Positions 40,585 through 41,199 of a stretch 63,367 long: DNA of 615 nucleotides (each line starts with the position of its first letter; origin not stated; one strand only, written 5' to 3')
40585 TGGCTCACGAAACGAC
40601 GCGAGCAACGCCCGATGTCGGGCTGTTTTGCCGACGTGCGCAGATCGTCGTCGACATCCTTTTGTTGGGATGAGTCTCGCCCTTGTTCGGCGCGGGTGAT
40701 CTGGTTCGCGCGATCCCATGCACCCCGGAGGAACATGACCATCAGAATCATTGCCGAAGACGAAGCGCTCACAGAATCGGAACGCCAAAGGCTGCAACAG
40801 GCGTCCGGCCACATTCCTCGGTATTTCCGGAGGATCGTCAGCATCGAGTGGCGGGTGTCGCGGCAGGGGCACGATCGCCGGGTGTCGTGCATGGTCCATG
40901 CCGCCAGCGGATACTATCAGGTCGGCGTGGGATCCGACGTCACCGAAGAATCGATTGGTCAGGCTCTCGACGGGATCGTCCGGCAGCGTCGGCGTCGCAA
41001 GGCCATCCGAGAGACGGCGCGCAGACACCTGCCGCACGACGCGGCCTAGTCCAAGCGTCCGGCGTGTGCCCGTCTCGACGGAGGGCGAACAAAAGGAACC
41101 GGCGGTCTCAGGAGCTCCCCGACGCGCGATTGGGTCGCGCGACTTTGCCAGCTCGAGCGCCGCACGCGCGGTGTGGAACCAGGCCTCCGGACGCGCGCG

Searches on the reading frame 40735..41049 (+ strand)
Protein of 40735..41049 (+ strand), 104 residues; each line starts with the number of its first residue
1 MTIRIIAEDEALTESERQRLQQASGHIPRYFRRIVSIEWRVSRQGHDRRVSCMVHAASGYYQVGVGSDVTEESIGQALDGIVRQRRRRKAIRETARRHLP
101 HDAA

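Call 72: search_solved_structures(query=window:40735-41049:+, max_evalue=1)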
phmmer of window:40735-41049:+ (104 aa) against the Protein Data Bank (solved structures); distinct sequences matched with E-value up to 1: 0.
